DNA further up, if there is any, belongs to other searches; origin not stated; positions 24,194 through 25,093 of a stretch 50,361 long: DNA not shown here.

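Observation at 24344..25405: Sulfotransferase-like / GNAT-like fusion protein embedded among the ejection proteins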

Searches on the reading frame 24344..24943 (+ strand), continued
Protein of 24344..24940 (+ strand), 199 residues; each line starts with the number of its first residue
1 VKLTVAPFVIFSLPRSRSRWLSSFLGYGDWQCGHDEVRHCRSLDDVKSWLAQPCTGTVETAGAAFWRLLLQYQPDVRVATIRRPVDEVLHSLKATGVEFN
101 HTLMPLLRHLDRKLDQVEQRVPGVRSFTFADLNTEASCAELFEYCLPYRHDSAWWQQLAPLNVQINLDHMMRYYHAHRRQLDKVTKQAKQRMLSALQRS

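Call 87: find_related_loci(query=A8, collection=viral_contigs, flank=3000)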
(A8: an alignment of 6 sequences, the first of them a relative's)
Query A8 (364 aa) in viral_contigs; peptide patterns used: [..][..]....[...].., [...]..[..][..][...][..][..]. (x = any residue, [..] = any of these).
302 stretches matched a pattern; 257 encode a relative of the query (tblastn E <= 1e-3); the best 80 are kept; 80 distinct loci.
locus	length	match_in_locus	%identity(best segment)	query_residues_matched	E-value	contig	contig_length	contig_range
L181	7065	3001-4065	46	3-357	7e-94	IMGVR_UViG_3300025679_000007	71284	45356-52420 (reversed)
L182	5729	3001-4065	46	3-357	7e-94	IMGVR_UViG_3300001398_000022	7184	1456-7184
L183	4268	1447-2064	50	157-362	5e-68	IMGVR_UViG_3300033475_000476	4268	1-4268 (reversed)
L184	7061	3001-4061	53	1-356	1e-66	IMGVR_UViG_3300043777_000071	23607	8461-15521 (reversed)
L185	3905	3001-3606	48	156-357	3e-65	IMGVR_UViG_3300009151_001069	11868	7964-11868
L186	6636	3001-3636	48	155-364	8e-63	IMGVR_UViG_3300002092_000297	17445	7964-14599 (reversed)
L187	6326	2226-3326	35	2-354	2e-60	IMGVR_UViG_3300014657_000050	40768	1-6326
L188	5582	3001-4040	51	12-360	6e-68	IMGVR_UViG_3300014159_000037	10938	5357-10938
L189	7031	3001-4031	52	12-357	1e-67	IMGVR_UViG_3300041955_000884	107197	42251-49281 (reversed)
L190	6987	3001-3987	34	1-341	2e-59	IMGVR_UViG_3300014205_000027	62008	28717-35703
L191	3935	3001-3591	48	156-354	3e-59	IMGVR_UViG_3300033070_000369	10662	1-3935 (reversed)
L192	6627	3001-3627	42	155-363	3e-54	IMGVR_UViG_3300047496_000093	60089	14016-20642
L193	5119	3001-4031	55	2-354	5e-65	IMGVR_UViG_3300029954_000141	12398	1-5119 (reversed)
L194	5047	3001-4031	55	2-354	5e-65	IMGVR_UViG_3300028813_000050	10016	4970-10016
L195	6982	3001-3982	44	12-345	2e-60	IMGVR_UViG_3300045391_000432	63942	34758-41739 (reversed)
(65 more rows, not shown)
